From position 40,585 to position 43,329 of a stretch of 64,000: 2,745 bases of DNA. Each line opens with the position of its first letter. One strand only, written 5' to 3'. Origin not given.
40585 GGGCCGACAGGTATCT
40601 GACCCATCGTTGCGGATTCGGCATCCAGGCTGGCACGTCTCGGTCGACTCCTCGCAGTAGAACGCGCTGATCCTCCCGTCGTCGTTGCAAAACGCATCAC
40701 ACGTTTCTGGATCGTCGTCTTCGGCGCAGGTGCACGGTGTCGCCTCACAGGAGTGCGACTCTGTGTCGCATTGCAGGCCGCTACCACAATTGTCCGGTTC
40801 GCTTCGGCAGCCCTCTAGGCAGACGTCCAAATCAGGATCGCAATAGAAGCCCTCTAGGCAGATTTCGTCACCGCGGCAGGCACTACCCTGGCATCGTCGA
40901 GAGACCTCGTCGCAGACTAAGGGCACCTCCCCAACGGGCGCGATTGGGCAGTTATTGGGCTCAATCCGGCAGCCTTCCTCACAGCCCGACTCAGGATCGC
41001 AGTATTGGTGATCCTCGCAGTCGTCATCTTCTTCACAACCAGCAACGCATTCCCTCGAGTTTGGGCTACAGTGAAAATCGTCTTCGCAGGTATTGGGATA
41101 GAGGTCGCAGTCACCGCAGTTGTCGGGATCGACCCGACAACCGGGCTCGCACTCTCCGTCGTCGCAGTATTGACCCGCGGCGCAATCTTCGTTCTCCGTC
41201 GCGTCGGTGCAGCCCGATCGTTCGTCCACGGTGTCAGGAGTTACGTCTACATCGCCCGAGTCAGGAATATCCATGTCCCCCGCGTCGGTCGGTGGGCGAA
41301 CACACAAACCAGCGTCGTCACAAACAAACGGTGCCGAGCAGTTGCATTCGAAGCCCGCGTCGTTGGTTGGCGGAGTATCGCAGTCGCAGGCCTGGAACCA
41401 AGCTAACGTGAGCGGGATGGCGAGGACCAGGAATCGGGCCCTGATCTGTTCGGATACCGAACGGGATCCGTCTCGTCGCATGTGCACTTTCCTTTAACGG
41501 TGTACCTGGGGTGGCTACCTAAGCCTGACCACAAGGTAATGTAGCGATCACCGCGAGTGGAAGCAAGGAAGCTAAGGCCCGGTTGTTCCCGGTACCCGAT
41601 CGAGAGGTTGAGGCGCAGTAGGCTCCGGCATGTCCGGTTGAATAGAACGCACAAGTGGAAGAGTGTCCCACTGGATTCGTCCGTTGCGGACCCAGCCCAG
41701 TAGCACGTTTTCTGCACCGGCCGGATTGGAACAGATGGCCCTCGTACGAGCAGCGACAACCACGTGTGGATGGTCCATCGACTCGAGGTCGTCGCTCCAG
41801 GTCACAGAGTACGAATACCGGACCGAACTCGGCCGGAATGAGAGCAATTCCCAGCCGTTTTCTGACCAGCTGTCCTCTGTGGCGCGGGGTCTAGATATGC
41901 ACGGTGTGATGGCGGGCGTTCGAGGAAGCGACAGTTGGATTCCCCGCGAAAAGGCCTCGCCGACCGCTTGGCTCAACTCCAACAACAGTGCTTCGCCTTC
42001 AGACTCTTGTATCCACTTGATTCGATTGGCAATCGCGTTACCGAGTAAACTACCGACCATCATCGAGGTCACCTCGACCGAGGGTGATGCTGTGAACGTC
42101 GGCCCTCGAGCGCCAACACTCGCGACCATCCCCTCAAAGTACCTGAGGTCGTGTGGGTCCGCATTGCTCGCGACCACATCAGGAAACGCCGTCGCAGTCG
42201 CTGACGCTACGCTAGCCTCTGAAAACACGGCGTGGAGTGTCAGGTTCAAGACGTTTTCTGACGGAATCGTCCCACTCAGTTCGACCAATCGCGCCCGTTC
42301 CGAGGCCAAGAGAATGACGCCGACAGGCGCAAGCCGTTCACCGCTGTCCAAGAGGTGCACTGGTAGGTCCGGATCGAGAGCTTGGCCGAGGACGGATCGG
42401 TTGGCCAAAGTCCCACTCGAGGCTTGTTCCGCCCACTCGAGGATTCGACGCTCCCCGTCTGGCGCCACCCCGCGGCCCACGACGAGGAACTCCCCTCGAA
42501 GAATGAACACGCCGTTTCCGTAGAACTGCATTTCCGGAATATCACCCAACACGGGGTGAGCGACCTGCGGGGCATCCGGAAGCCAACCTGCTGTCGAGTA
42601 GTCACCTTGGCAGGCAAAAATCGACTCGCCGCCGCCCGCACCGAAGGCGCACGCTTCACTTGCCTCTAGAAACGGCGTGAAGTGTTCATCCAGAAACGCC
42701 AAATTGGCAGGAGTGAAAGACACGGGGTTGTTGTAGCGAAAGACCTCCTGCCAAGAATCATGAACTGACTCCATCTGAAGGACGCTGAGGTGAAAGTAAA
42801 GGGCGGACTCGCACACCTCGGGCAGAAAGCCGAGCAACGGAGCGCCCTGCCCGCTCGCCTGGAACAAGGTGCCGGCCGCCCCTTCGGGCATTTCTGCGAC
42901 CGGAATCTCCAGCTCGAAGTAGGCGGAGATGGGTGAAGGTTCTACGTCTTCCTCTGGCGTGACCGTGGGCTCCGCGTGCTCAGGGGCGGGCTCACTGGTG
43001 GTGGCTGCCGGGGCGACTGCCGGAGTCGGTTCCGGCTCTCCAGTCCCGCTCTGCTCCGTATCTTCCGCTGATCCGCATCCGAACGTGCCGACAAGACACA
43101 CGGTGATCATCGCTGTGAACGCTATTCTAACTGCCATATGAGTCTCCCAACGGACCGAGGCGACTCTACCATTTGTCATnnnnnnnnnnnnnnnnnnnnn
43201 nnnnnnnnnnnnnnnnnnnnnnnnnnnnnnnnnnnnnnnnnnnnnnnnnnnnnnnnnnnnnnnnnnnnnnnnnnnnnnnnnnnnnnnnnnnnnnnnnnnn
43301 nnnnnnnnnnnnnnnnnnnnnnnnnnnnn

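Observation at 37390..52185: Paralogous giant proteins built from shuffled Cys-rich N-terminal modules plus tandem PPC-like domain arrays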

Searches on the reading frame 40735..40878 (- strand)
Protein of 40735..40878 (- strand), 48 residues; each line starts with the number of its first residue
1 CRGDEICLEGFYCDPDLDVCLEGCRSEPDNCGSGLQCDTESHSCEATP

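Call 34: search_protein_families(library=pfam, alignment_id=A2, max_evalue=1)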
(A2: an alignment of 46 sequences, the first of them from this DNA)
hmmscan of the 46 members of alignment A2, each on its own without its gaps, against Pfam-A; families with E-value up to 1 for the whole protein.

A. member 1, seq(48 aa): 1 family
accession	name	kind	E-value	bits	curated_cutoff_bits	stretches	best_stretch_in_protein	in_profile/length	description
PF04706.18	Dickkopf_N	-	0.018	15.8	25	1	1-40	2-42/51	Dickkopf N-terminal cysteine-rich region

B. families by the number of members that match (of 46 scanned): 15 families
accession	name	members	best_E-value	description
PF04706.18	Dickkopf_N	25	9.2e-06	Dickkopf N-terminal cysteine-rich region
PF23416.1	DUF7107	7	0.0073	Domain of unknown function (DUF7107)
PF09463.15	Opy2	4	0.0043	Opy2 protein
PF00396.23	Granulin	4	0.15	Granulin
PF01683.23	EB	3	0.038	EB module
PF21284.3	C7_FIM2_N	2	0.00037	Complement component C7, FIM2 N-terminal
PF13948.11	DUF4215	2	0.016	Domain of unknown function (DUF4215)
PF14625.12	Lustrin_cystein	2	0.023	Lustrin, cysteine-rich repeated domain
PF02977.21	CarbpepA_inh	1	0.086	Carboxypeptidase A inhibitor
PF07740.17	Toxin_12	1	0.15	Ion channel inhibitory toxin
PF07127.16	Nodulin_late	1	0.34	Late nodulin domain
PF00187.25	Chitin_bind_1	1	0.42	Chitin recognition protein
PF19232.4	DUF5885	1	0.45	Family of unknown function (DUF5885)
PF08117.16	Toxin_30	1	0.76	Ptu family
PF01826.23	TIL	1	0.83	Trypsin Inhibitor like cysteine rich domain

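Call 35: search_solved_structures(query=A2, max_evalue=10, show_alignments=2)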
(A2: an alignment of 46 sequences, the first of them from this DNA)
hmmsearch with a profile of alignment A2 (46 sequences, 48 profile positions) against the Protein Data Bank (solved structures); distinct sequences matched with E-value up to 10: 0.

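Call 36: search_protein_families(library=ncbifam, alignment_id=A2, max_evalue=1)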
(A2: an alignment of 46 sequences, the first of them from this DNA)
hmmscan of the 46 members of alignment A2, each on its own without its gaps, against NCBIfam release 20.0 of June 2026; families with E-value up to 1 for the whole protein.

A. member 1, seq(48 aa): 0 families

B. families by the number of members that match (of 46 scanned): 6 families
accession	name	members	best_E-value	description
TIGR04201.1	Myxo_Cys_RPT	13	0.00081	Cys-rich repeat-containing protein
NF033759.1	exchanger_TraA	3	0.019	outer membrane exchange protein TraA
NF047792.1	CCPGW_fam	1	0.19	CCPGW family putative bacteriocin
NF047434.1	LA_0364_fam_lipo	1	0.43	LA_0364 family Cys-rich lipoprotein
NF011514.0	PRK14953.1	1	0.78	DNA polymerase III subunits gamma and tau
NF047587.1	lipo_LIC11073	1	0.98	LIC11073 family putative lipoprotein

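Call 38: predict_structure(alignment_id=A2)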
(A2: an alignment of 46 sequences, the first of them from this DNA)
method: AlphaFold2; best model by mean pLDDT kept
length: 48 residues; sequences in the alignment: 46
mean_pLDDT: 89.4   pTM: 0.60
mean pLDDT of the five models: 89.4, 88.9, 88.9, 88.6, 88.7
residues with pLDDT >= 90: 28; 70-90: 20; 50-70: 0; < 50: 0
segments of 3 or more residues with pLDDT < 50: none
pLDDT, mean of each block of 10 residues (from residue 1): 87 92 90 91 87
secondary structure, 60 per line:
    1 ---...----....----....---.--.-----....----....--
elements in order: E11-14 E19-22 E35-38 E43-46

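Call 49: fold_search(model_id=the predicted structure, library=pdb)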
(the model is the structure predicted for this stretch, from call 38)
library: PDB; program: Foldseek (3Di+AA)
matches with E <= 10: 142; with E <= 0.001: 0
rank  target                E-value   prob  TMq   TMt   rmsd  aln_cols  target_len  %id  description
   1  5z5k_B                7.0e-01  0.57  0.49  0.37   3.8        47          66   26  Structure of the DCC-Draxin complex (released 2018-06-20)
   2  5epm_C                1.2e+00  0.72  0.49  0.67   2.8        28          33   25  Ceratotoxin variant in complex with specific antibody Fab fragment (released 2016-05-04)
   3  6hn4_F                1.5e+00  0.23  0.41  0.05   6.4        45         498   13  Leucine-zippered human insulin receptor ectodomain with single bound insulin - "lower" membrane-proximal part (released 2018-11-21)
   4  7nx4                  1.5e+00  0.14  0.34  0.07   6.6        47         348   17  Crystal structure of the TG and EGF-like domains of ALK (released 2021-10-27)
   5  2mqf_MODEL_1_A        1.6e+00  0.60  0.48  0.64   1.8        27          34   22  NMR structure of spider toxin-TRTX-Hhn2b (released 2015-07-15)
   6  2jye_MODEL_1_A        1.7e+00  0.11  0.36  0.27   9.0        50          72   22  Human Granulin A (released 2008-04-22)
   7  8cls_B                1.8e+00  0.18  0.35  0.03   6.8        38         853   21  Drosophila melanogaster insulin receptor ectodomain in complex with DILP5 (released 2023-12-20)
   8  8cls_A                1.8e+00  0.13  0.35  0.04   6.5        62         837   19  Drosophila melanogaster insulin receptor ectodomain in complex with DILP5 (released 2023-12-20)
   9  7mzw_MODEL_1_A        1.9e+00  0.16  0.34  0.06   5.5        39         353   18  Anaplastic lymphoma kinase (ALK) extracellular ligand binding region 673-1025 (released 2021-12-08)
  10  5jb8_E                1.9e+00  0.15  0.39  0.37   5.7        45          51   16  Crystal structure of factor IXa variant K98T in complex with EGR-chloromethylketone (released 2016-06-01)
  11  3s6z_C                1.9e+00  0.09  0.28  0.08   5.2        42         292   10  Structure of reovirus attachment protein sigma1 in complex with alpha-2,8-disialyllactose (released 2011-11-23)
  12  6so0_MODEL_1_A        2.2e+00  0.14  0.36  0.31   4.1        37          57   14  NMR solution structure of the family 14 carbohydrate binding module (CBM14) from human chitotriosidase (released 2020-01-15)
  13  9cwm_B                2.2e+00  0.09  0.33  0.01   9.9        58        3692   16  Cryo-EM structure of human Low-density lipoprotein receptor-related protein 2 (released 2025-08-06)
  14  9cwm_A                2.2e+00  0.09  0.33  0.01   9.9        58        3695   16  Cryo-EM structure of human Low-density lipoprotein receptor-related protein 2 (released 2025-08-06)
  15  2mxm_MODEL_1_A        2.3e+00  0.35  0.45  0.60   2.0        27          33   30  NMR solution structure of TRTX-Tp1a from the tarantula Thrixopelma pruriens (released 2015-06-03)
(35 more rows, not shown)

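Call 80: find_homologous_proteins(query=A2, max_evalue=0.001)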
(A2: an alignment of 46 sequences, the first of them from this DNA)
Query A2 (46 sequences): 24 candidates shared short words with the query, none scored E <= 0.001.

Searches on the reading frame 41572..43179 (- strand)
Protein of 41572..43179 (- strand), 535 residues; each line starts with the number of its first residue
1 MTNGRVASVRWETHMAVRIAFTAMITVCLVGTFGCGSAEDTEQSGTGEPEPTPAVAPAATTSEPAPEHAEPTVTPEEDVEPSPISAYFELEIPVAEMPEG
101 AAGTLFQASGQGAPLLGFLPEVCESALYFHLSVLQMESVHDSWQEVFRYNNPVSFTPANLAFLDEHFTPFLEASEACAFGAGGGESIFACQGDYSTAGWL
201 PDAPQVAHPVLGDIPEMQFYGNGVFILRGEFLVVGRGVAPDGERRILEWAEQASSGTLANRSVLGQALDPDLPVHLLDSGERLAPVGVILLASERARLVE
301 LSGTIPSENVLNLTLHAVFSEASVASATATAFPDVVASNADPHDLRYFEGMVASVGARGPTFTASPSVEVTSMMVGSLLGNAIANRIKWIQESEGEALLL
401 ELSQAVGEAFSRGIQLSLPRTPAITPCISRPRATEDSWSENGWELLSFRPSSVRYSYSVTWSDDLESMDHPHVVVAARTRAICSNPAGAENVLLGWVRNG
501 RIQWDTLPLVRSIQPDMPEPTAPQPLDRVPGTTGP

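Call 8: search_protein_families(library=pfam, proteins=[window:41572-43179:-], max_evalue=0.01)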
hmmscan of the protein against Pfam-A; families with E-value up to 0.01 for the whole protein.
window:41572-43179:- (535 aa): 0 families

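Call 10: search_protein_families(library=ncbifam, proteins=[window:41572-43179:-], max_evalue=0.01)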
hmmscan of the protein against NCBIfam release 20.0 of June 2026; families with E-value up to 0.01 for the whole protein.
window:41572-43179:- (535 aa): 0 families

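Call 79: search_protein_families(library=pfam, proteins=[window:41572-43179:-], max_evalue=5)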
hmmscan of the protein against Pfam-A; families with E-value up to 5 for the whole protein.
window:41572-43179:- (535 aa): 0 families
